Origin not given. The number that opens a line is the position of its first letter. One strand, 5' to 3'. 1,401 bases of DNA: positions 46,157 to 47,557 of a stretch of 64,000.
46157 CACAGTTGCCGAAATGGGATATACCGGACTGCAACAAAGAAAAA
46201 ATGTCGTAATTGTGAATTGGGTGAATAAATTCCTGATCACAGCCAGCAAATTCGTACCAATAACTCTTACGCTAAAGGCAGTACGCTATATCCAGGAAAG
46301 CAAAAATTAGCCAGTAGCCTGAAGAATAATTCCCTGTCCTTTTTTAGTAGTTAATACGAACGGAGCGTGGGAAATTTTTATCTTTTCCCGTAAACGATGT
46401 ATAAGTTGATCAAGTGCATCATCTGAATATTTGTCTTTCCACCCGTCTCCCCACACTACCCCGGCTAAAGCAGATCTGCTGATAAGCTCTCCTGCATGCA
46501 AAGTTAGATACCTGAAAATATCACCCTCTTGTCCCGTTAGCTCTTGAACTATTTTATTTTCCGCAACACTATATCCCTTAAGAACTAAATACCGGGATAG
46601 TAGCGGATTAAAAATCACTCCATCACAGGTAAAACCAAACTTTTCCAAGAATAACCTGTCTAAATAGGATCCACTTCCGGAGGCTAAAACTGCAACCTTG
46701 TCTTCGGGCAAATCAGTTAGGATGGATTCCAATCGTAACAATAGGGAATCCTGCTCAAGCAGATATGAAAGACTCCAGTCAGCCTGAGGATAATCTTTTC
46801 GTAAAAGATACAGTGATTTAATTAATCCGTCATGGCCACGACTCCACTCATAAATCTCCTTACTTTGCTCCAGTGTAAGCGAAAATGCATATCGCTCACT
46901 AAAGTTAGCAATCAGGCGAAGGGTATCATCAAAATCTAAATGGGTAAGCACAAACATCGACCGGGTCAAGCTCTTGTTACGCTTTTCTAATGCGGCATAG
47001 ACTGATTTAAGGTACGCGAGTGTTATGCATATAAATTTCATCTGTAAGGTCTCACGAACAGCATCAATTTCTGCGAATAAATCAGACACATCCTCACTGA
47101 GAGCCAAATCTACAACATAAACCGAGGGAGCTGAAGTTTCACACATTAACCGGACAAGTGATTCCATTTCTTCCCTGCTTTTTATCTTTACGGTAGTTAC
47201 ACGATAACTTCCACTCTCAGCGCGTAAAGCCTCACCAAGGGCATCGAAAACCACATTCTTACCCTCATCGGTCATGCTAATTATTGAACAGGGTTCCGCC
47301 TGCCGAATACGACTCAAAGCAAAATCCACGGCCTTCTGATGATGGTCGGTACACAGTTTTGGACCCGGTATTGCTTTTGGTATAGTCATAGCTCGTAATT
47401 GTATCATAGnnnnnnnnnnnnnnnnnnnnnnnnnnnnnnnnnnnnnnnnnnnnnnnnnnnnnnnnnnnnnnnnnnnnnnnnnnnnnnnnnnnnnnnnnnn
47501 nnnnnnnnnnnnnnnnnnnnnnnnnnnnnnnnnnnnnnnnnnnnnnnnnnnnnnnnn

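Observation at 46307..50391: Three-gene operon of large unknown proteins ending in a winged-helix DNA-binding domain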

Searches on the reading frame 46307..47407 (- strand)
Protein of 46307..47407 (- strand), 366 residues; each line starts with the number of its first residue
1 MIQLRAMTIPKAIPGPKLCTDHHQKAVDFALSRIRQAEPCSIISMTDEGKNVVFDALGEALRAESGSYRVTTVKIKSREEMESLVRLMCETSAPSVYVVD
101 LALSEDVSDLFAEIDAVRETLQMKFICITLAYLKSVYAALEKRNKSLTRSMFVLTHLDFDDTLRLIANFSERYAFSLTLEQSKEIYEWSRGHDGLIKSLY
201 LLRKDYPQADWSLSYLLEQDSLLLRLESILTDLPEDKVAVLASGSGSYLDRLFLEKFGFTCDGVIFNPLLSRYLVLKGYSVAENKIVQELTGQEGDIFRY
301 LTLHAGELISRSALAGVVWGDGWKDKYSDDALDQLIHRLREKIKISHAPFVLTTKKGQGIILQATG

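Call 3: search_protein_families(library=pfam, proteins=[window:46307-47407:-], max_evalue=1)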
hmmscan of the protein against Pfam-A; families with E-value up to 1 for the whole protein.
window:46307-47407:- (366 aa): 1 family
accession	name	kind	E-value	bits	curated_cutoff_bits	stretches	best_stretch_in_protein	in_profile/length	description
PF00486.34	Trans_reg_C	-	3.1e-11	43.6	26.2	1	289-359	5-74/77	Transcriptional regulatory protein, C terminal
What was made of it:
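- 46331..46543 (-): Winged-helix DNA-binding domain (aa 289-359 of the 366-aa protein). PF00486 E 3.1e-11, 43.6 bits against a cut-off of 26.2 (call 3).
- On OmpR/PhoB response regulator: PF00486 E 3.1e-11, 43.6 bits against a cut-off of 26.2, aa 289-359 (call 3).
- Closest known: Large SARP / AfsR-type and MalT/LAL-type STAND transcription regulators. Different: Here it is C-terminal, and no BTAD, NB-ARC or TPR is detected (call 3).
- Trans_reg_C scores above Pfam's threshold (call 3).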

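Call 4: search_protein_families(library=ncbifam, proteins=[window:46307-47407:-], max_evalue=1)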
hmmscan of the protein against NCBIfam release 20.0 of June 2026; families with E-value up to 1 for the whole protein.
window:46307-47407:- (366 aa): 22 families
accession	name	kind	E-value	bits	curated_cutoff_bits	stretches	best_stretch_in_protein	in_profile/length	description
NF040534.1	resp_reg_YycF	equivalog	8.9e-08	31.7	340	1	276-363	142-228/231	response regulator YycF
NF045944.1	ResRegRpaBCyano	equivalog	2e-06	27.3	330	1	283-363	147-228/229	response regulator transcription factor RpaB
NF007346.1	PRK09836.1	equivalog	7.5e-06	25.9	420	1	280-363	143-222/227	copper/silver response regulator transcription factor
NF008567.0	PRK11517.1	equivalog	1.2e-05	24.9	353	1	280-364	138-220/223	response regulator transcription factor HprR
NF041209.1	resp_regPieR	equivalog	5.4e-05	22.9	450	1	283-354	151-220/231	two component system response regulator PieR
TIGR01387.1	cztR_silR_copR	subfamily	0.00014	21.6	279.2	1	280-361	138-217/218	heavy metal response regulator transcription factor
NF008078.0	PRK10816.1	equivalog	0.00022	20.8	336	1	274-362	136-220/223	two-component system response regulator PhoP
NF005568.0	PRK07239.1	equivalog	0.00027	20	273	1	272-344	288-356/381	uroporphyrinogen-III synthase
NF045914.1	RespRegNblR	equivalog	0.00036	20.2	300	1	275-363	138-226/228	response regulator transcription factor NblR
NF053854.1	RespRegPhoBBctds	equivalog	0.0008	18.8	270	1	283-361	151-223/225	two-component system response regulator PhoB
NF033117.2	vanR_ACDEGLN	exception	0.0019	17.8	350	1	289-346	153-208/226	VanR-ABDEGLN family response regulator transcription factor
NF000404.1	vanR-D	exception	0.0023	17.5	500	1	289-359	158-227/232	vancomycin resistance response regulator transcription factor VanR-D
NF007928.2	PRK10643.1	equivalog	0.0034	17.1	330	1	280-344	140-202/216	two-component system response regulator PmrA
NF041734.1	resp_reg_RppA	equivalog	0.0079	15.6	250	1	283-362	150-227/229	two-component system response regulator RppA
NF040689.1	MtrAB_MtrA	equivalog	0.0083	15.5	300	1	277-359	134-215/219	MtrAB system response regulator MtrA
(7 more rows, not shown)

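Call 5: search_protein_families(library=padloc, proteins=[window:46307-47407:-], max_evalue=1)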
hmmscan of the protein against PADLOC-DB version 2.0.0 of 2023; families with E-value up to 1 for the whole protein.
window:46307-47407:- (366 aa): 0 families
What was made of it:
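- There is no PADLOC hit (call 5).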

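Call 7: search_solved_structures(query=window:46307-47407:-, max_evalue=1)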
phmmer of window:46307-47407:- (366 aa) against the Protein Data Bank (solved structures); distinct sequences matched with E-value up to 1: 28.
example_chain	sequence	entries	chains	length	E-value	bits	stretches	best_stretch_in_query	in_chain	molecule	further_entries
2zxj_A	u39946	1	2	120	3.1e-08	36.3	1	277-363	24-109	Transcriptional regulatory protein walR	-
2hwv_A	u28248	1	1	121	1.8e-06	30.4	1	279-362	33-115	DNA-binding response regulator VicR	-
2d1v_A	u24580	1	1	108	1.9e-06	30.4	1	278-362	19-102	Transcriptional regulatory protein yycF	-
5za3_A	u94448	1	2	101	1.3e-05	27.7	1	286-362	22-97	DNA-binding response regulator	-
4ixa_A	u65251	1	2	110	1.9e-05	27.1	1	281-360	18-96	Response regulator SaeR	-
6cqg_A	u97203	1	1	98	5.5e-05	25.6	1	288-361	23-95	DNA-binding response regulator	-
2jzy_A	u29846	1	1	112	8e-05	25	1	289-363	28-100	Transcriptional regulatory protein PcoR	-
1ys6_A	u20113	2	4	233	0.00071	21.9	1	278-363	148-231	Transcriptional regulatory protein prrA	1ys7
4qwq_B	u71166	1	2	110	0.0014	21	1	293-360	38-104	Response regulator SaeR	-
4u88_A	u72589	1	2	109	0.0014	21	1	293-360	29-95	Transcriptional regulator SaeR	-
8hih_O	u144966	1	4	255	0.011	18.1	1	286-355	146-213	Transcriptional regulatory protein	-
2oqr_A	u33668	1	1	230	0.014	17.6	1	287-362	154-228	Sensory transduction protein regX3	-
8hml_A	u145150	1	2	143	0.017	17.4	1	287-349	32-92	DNA-binding response OmpR family regulator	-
8hig_A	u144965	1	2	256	0.047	15.9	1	287-348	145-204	DNA-binding response OmpR family regulator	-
9yfa_A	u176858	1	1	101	0.061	15.6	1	287-360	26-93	Response regulator protein CarR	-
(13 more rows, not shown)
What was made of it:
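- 46307..47407 (-): 366-aa protein: AAA+-like degenerate NTPase domain, then a helical lid, then a C-terminal OmpR/PhoB-type winged helix. NCBI annotates a 322-aa version that starts at Met45. Trans_reg_C in calls 3, 4, 7.
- On OmpR/PhoB response regulator: PDB effector domains match at E 3e-8 (call 7).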

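Call 11: find_homologous_proteins(query=window:46307-47407:-)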
Query window:46307-47407:- (366 aa): 1 proteins with E <= 0.001 among 5534 candidates.
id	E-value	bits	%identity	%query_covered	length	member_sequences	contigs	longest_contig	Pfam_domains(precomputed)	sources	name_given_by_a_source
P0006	1.2e-205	700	100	88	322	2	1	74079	PF00486.35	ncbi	-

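Call 39: predict_structure(protein=window:46307-47407:-)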
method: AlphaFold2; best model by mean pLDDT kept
length: 366 residues; sequences in the alignment: 1
mean_pLDDT: 45.3   pTM: 0.36
mean pLDDT of the five models: 45.3, 42.9, 42.1, 38.7, 38.6
residues with pLDDT >= 90: 0; 70-90: 32; 50-70: 84; < 50: 250
segments of 3 or more residues with pLDDT < 50: 1-17, 132-328, 330-332, 338-366
pLDDT, mean of each block of 10 residues (from residue 1): 30 44 64 65 55 72 65 76 78 68 62 63 57 46 36 38 44 33 40 42 42 39 38 41 39 38 26 26 25 29 27 30 42 49 40 32 30
secondary structure, 60 per line:
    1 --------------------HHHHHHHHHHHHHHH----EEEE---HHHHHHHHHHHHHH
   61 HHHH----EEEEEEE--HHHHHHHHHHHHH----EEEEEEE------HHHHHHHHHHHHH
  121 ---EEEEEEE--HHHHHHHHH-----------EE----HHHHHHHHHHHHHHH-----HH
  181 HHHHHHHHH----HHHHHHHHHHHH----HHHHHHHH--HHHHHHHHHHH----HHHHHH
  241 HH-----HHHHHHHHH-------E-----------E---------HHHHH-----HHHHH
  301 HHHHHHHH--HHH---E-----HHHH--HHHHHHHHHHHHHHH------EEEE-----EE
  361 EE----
elements in order: H21-35 E40-43 H47-64 E69-75 H78-90 E95-101 H108-120 E124-130 H133-141 H159-173 H179-189 H194-205 H210-217 H220-230 H235-242 H248-256 H286-290 H296-308 H323-326 H329-343 E350-353 E359-362
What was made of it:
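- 46307..47407 (-): AF2 single-sequence model in call 39.
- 46937..47350 (-): AAA+-like alpha/beta core (about aa 20-157). It has a degenerate Walker A (S44-MTDEGKN51) and a Walker-B-like V96YVVD100. The secondary-structure order is a0-b1-a1-b2-a2-b3-a3-b4-a4, with pLDDT 55-78 over aa 20-130 (call 39).
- On AAA+ ATPase: The single-sequence AF2 model has pLDDT 55-78 only over aa 20-130 (call 39).
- The alpha/beta domain is foldable (call 39).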

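Call 43: search_protein_families(library=phrogs, proteins=[window:46307-47407:-], max_evalue=1)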
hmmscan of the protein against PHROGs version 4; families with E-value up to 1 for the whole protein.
window:46307-47407:- (366 aa): 2 families
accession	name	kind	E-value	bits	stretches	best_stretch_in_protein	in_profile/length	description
phrog_731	-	unknown function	2e-09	38.1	1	281-364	144-226/227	-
phrog_24219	-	unknown function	0.26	12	1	131-197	50-114/151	-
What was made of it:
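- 46331..46543 (-): PDB WalR/VicR/YycF effector domains match at E 3e-8 to 2e-6 (call 7). phrog_731 matches at E 2e-9 (call 43).
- No PADLOC or PHROG match (calls 5, 43).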

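Call 44: fold_search(model_id=the predicted structure, library=pdb)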
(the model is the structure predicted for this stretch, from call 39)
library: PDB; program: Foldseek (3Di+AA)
matches with E <= 10: 1400; with E <= 0.001: 3
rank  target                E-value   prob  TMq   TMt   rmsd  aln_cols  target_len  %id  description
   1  2hcb_C                1.0e-04  1.00  0.28  0.32  15.0       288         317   13  Structure of AMPPCP-bound DnaA from Aquifex aeolicus (released 2006-07-25)
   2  2hcb_B                2.6e-04  1.00  0.27  0.30  15.6       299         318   11  Structure of AMPPCP-bound DnaA from Aquifex aeolicus (released 2006-07-25)
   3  3r8f_A                6.6e-04  0.98  0.26  0.29  14.8       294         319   14  Replication initiator DnaA bound to AMPPCP and single-stranded DNA (released 2011-09-28)
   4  5bq5_B                1.2e-03  1.00  0.25  0.42   8.8       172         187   16  Crystal structure of the IstB AAA+ domain bound to ADP-BeF3 (released 2015-09-02)
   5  7tfh_E                1.2e-03  0.93  0.27  0.29  19.4       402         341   11  Atomic model of the S. cerevisiae clamp-clamp loader complex PCNA-RFC bound to two DNA molecules, one at the 5'-recess (released 2022-11-16)
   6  5bq5_A                1.3e-03  1.00  0.25  0.43   8.1       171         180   17  Crystal structure of the IstB AAA+ domain bound to ADP-BeF3 (released 2015-09-02)
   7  2z4r_A                1.9e-03  0.99  0.26  0.37  13.2       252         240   13  Crystal structure of domain III from the Thermotoga maritima replication initiation protein DnaA (released 2008-02-19)
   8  3u61_E                1.9e-03  0.96  0.25  0.31  16.5       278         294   13  Structure of T4 Bacteriophage Clamp Loader Bound To Closed Clamp, DNA and ATP Analog and ADP (released 2012-01-04)
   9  1in8                  2.0e-03  0.92  0.26  0.30  17.4       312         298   13  THERMOTOGA MARITIMA RUVB T158V (released 2001-08-08)
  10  7tib_E                2.3e-03  0.98  0.26  0.27  16.6       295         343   12  Structure of the yeast clamp loader (Replication Factor C RFC) bound to the open sliding clamp (Proliferating Cell Nuc (released 2022-02-16)
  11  3u61_B                2.4e-03  0.91  0.23  0.27  16.9       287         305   13  Structure of T4 Bacteriophage Clamp Loader Bound To Closed Clamp, DNA and ATP Analog and ADP (released 2012-01-04)
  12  8uk9_D                2.7e-03  0.87  0.23  0.26  16.3       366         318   11  Structure of T4 Bacteriophage clamp loader mutant D110C bound to the T4 clamp, primer-template DNA, and ATP analog (released 2023-12-13)
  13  9dx4_B                3.0e-03  0.92  0.25  0.30  16.8       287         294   14  EcRuvB T102R mutant (released 2026-01-21)
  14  7tid_E                3.2e-03  0.82  0.25  0.27  19.6       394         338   11  Structure of the yeast clamp loader (Replication Factor C RFC) bound to the sliding clamp (Proliferating Cell Nuclear  (released 2022-02-16)
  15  6amn                  3.6e-03  1.00  0.27  0.28   6.0       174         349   12  Crystal Structure of Hsp104 N Domain (released 2017-11-29)
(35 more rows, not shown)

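Call 49: find_related_loci(query=window:46307-47407:-, collection=viral_contigs, flank=5000)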
Query window:46307-47407:- (366 aa) in viral_contigs; peptide patterns used: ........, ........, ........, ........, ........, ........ (x = any residue, [..] = any of these).
1 stretches matched a pattern, but none encodes a relative of the query by tblastn (E <= 1e-3).

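Call 63: search_dna_similar(query=window:46307-47407:-, collection=plasmids, mode=protein, max_evalue=0.01, max_rows=12)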
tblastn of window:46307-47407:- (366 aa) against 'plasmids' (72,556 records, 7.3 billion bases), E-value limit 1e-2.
Records with a match: 515; places in all: 517; records where one place covers at least 80% of the query: 0.
Best place of each record, by identity: <60% 515.
By first word of the organism name: Klebsiella 446; Escherichia 31; Rhizobium 15; Citrobacter 7; Enterobacter 7; Bacillus 2; Hafnia 1; Leclercia 1; Staphylococcus 1; Alloyangia 1; and 3 more.
By predicted mobility (MOB-suite, as given by PLSDB): non-mobilizable 348; mobilizable 100; conjugative 67.
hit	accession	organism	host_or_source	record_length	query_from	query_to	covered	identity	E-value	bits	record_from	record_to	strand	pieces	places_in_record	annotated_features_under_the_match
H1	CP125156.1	Klebsiella pneumoniae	-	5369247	252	359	30%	33.0%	5e-4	50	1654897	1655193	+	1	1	response regulator transcription factor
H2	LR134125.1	Klebsiella aerogenes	not available: to be reported later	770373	252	359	30%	33.0%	5e-3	47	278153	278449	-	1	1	mtrA: Putative response regulator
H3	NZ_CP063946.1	Klebsiella pneumoniae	Manis javanica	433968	270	364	26%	34.7%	2e-3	48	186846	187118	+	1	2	none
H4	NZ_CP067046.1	Klebsiella pneumoniae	Homo sapiens,blood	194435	270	364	26%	34.7%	2e-3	48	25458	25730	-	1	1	none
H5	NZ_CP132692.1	Klebsiella pneumoniae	Homo sapiens,Surveillance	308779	270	364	26%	34.7%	3e-3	47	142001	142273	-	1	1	silR: copper/silver response regulator transcription factor SilR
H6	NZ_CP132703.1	Klebsiella pneumoniae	Homo sapiens,blood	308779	270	364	26%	34.7%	3e-3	47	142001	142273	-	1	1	silR: copper/silver response regulator transcription factor SilR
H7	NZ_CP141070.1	Klebsiella pneumoniae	pure culture,KPN7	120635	270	364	26%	34.7%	3e-3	47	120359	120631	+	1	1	silR: copper/silver response regulator transcription factor SilR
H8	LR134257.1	Klebsiella aerogenes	urine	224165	270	364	26%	34.7%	3e-3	47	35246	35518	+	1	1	cusR_2: transcriptional regulatory protein CusR | silR: copper/silver response regulator transcription factor SilR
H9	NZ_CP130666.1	Klebsiella pneumoniae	Homo sapiens,sputum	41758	270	364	26%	34.7%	3e-3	47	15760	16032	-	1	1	silR: copper/silver response regulator transcription factor SilR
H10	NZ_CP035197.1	Klebsiella pneumoniae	Homo sapiens,stool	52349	270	364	26%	34.7%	3e-3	47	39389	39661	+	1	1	silR: copper/silver response regulator transcription factor SilR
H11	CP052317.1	Klebsiella pneumoniae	Homo sapiens,blood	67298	270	364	26%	34.7%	3e-3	47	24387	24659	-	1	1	silR: copper/silver response regulator transcription factor SilR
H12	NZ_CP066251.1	Klebsiella pneumoniae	Homo sapiens,sputum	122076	270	364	26%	34.7%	3e-3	47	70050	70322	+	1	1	silR: copper/silver response regulator transcription factor SilR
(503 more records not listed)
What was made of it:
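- Closest known: OmpR/PhoB-family response regulators, including atypical orphan ones. Same: The best matches are WalR/YycF/VicR, RpaB and CusR/SilR (calls 4, 7, 63).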

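Call 74: fold_search(model_id=the predicted structure, library=viral)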
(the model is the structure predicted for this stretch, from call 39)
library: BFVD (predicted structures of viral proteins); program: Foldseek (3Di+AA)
matches with E <= 10: 1222; with E <= 0.001: 11
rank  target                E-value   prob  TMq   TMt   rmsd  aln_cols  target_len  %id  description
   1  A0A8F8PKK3            4.9e-05  1.00  0.28  0.15  20.0       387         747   10  Replication factor C clamp loader [Clandestinovirus]
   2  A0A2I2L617            2.1e-04  0.98  0.27  0.20  20.6       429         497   14  ATPase AAA [Orpheovirus IHUMI-LCC2]
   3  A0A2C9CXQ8            2.2e-04  0.99  0.25  0.29  16.6       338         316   11  Sliding-clamp-loader large subunit [Yersinia phage fHe-Yen9-04]
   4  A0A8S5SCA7            2.4e-04  1.00  0.23  0.30   7.0       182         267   15  Replicative helicase [Siphoviridae sp. ctqBc4]
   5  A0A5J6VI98            3.8e-04  0.99  0.26  0.30  16.4       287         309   13  ATPase family protein [Megaviridae environmental sample]
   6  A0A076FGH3            3.8e-04  0.99  0.23  0.29  15.0       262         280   13  Putative replication factor C subunit 2 [Aureococcus anophagefferens virus]
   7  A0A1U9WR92            4.8e-04  1.00  0.26  0.33  13.0       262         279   14  (no name in the UniProt tables at hand)
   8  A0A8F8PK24            6.9e-04  0.99  0.25  0.26  14.9       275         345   16  Replication factor C clamp loader [Clandestinovirus]
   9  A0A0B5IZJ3            7.3e-04  0.99  0.22  0.28  15.0       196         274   14  AAA+ ATPase [Pandoravirus inopinatum]
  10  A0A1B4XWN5            7.3e-04  0.97  0.23  0.24  12.4       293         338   10  Clamp loader subunit [Tenacibaculum phage pT24]
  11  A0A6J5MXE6            7.8e-04  0.99  0.26  0.20  14.6       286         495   14  HELICc domain containing protein [uncultured Caudovirales phage]
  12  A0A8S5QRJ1            1.3e-03  0.99  0.26  0.30  18.3       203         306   14  Replicative helicase [Myoviridae sp. ctRTx89]
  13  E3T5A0                1.4e-03  0.98  0.25  0.28  14.4       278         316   12  Putative DNA replication factor C subunit [Cafeteria roenbergensis virus (strain BV-PW1)]
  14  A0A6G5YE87            1.6e-03  1.00  0.27  0.38   4.4       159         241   18  (no name in the UniProt tables at hand)
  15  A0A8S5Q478            1.8e-03  1.00  0.27  0.39   6.1       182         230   14  Replicative helicase (Fragment) [Siphoviridae sp. ctLNL10]
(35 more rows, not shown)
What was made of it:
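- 46307..47407 (-): Foldseek AAA+ hits in calls 44 and 74.
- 46937..47350 (-): Top Foldseek hits are DnaA, IstB, RFC, RuvB, TnsC and ORC in the PDB (call 44) and RFC and DnaC-type loaders in BFVD (call 74).
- On OmpR/PhoB response regulator: The fold matches are AAA+ proteins (calls 44, 74).
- On AAA+ ATPase: Foldseek top hits in the PDB and BFVD are almost all AAA+ proteins (best E 1e-4 and 5e-5), but TM-scores are 0.25-0.48 (calls 44, 74).
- Closest known: AAA+ initiators and loaders with a C-terminal DNA-binding domain. Same: These proteins are the top structural matches (calls 44, 74).
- An AAA+-like domain is present (calls 44, 74). IstB, TnsC, DnaA, DnaC and ORC are among the best fold matches (calls 44, 74).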
